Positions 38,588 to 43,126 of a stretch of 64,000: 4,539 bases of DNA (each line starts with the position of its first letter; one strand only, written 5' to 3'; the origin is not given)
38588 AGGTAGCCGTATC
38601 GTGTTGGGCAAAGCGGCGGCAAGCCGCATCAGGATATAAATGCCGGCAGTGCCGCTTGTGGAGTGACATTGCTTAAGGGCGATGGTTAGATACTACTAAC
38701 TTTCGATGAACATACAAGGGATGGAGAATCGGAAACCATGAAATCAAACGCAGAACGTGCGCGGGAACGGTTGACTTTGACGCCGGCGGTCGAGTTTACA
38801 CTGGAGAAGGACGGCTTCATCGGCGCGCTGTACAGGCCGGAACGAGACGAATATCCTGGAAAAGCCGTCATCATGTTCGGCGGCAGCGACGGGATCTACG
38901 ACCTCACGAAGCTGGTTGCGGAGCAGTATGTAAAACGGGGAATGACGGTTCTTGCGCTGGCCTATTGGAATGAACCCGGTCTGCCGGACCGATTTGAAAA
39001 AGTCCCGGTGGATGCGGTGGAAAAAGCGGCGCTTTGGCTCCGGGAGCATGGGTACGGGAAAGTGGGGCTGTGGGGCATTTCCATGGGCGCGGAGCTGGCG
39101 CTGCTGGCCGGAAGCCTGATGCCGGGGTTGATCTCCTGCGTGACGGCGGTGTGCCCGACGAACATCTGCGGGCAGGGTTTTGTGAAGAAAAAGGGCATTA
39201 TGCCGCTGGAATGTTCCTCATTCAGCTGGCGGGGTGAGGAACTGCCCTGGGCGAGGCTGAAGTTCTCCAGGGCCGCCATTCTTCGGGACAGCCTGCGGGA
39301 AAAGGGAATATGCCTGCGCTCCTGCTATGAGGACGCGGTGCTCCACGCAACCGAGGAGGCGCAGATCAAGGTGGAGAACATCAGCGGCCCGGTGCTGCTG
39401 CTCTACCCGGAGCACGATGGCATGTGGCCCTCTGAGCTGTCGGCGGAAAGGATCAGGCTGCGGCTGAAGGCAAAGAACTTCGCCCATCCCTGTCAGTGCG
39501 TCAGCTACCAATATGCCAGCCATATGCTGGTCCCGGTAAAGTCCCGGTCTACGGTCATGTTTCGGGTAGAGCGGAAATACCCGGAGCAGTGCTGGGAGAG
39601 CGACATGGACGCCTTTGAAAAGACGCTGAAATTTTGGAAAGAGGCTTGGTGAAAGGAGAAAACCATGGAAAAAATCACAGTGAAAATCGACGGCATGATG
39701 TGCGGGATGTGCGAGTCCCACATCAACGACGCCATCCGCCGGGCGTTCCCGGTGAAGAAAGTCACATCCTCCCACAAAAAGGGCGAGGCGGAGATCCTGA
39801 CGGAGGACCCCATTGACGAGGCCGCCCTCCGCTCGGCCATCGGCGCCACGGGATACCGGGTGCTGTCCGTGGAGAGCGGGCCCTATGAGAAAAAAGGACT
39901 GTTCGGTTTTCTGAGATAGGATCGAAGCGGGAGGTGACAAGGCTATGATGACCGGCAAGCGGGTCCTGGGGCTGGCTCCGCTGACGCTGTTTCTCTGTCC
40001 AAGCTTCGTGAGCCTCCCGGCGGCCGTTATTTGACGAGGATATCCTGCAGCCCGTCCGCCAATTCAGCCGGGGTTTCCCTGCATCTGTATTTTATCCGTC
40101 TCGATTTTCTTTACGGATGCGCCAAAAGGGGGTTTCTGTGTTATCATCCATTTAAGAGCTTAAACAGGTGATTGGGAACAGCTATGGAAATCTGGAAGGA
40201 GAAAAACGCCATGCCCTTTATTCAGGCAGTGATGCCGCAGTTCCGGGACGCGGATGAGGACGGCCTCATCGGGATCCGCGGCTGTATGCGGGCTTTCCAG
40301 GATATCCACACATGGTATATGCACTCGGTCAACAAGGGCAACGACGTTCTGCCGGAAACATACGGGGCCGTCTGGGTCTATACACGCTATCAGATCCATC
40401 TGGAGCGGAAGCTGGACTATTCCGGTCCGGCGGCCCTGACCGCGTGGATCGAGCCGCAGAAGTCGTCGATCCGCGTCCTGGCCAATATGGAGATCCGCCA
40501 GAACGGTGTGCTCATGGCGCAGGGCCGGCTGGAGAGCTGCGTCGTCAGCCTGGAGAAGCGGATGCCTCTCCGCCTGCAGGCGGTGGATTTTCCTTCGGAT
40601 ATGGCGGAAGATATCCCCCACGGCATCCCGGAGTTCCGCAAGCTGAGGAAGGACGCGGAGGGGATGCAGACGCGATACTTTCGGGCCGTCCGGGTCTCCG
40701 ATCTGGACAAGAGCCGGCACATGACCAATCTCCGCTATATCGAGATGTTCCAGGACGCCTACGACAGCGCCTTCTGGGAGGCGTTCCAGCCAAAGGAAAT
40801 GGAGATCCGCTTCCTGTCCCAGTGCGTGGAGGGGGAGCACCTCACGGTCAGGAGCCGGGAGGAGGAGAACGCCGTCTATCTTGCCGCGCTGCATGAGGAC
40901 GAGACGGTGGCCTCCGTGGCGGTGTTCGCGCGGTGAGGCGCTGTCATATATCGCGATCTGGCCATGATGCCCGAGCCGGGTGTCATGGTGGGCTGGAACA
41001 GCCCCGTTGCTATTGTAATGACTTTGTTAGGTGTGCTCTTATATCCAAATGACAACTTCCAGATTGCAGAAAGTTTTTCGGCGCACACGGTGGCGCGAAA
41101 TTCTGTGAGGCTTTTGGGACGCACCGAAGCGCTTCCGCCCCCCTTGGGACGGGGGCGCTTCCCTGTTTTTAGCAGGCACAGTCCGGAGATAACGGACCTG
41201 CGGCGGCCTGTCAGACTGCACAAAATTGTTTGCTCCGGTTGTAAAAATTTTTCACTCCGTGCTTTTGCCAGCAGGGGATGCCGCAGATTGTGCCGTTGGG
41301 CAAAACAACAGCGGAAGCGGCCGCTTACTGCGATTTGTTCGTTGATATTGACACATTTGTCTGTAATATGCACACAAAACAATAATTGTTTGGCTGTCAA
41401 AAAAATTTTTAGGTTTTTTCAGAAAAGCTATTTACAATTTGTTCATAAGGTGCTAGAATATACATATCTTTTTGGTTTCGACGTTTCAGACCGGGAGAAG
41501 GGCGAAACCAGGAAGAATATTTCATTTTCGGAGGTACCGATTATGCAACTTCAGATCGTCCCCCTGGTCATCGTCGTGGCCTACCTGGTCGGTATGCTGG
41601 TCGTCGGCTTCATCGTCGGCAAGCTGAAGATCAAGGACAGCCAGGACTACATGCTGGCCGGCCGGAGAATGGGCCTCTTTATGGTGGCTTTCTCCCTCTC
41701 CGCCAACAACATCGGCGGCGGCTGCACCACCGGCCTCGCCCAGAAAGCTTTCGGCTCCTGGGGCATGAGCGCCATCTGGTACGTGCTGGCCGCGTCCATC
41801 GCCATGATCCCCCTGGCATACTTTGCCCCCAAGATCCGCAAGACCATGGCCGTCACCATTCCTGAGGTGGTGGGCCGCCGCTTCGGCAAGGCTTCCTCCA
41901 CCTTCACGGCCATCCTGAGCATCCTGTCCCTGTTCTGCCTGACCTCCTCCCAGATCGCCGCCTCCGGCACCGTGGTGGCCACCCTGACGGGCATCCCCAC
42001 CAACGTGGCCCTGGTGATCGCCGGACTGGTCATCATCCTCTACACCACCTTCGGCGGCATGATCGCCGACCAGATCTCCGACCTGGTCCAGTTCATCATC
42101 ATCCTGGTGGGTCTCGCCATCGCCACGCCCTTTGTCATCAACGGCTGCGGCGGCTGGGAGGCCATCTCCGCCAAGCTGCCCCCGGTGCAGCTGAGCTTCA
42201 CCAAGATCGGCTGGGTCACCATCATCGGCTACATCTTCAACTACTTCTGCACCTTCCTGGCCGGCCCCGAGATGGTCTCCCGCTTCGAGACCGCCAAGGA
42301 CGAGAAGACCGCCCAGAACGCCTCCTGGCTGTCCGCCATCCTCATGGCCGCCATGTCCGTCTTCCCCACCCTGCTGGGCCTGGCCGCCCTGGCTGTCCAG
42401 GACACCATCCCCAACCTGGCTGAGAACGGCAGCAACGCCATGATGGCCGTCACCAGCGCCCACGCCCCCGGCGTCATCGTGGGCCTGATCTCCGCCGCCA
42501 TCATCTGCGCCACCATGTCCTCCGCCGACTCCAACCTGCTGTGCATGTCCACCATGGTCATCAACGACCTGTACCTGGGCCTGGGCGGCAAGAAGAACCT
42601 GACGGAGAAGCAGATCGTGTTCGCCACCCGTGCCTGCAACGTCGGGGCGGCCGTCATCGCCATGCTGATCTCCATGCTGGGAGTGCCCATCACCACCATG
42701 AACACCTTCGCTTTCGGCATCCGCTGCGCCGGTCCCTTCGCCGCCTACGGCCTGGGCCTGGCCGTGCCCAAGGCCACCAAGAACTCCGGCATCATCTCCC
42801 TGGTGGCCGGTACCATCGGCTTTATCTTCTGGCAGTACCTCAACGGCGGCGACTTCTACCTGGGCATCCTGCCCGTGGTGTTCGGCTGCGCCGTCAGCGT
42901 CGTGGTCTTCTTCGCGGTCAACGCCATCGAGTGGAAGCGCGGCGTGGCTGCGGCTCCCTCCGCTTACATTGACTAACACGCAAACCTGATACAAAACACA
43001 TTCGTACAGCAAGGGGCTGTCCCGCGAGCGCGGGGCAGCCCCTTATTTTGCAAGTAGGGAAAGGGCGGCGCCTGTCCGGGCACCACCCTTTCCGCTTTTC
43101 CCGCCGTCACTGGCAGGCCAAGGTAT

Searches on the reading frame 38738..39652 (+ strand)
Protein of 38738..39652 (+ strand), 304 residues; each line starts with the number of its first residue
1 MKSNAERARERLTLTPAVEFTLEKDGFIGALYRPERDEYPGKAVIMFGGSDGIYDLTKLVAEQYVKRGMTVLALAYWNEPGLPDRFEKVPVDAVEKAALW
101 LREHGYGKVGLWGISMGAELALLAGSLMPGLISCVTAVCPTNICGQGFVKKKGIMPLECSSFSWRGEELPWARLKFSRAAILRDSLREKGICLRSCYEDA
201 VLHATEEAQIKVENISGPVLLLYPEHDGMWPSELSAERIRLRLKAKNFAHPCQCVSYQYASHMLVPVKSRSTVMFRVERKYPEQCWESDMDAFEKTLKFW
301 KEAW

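Call 78: search_protein_families(library=pfam, proteins=[window:38738-39652:+], max_evalue=0.000001)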
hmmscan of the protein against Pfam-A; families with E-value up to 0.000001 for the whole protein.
window:38738-39652:+ (304 aa): 1 family
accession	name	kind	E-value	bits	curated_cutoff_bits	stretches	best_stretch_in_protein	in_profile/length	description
PF08840.17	BAAT_C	-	6.1e-16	59.5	20.9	1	94-266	6-162/210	BAAT / Acyl-CoA thioester hydrolase C terminal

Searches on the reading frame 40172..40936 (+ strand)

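Call 78: search_protein_families(library=pfam, proteins=[window:40172-40936:+], max_evalue=0.000001)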
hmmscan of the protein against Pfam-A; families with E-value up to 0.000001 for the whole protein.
window:40172-40936:+ (254 aa): 1 family
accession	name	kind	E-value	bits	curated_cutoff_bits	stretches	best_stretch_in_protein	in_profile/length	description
PF20791.3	Acyl-ACP_TE_C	-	3.2e-10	40.5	21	1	172-244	13-85/101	Acyl-ACP thioesterase C-terminal domain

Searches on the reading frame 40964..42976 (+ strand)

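Call 78: search_protein_families(library=pfam, proteins=[window:40964-42976:+], max_evalue=0.000001)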
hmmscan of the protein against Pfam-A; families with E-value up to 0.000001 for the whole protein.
window:40964-42976:+ (670 aa): 1 family
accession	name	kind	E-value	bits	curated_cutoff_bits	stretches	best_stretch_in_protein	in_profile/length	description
PF00474.23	SSF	-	1.7e-36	126.5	22.8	1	229-616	1-406/406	Sodium:solute symporter family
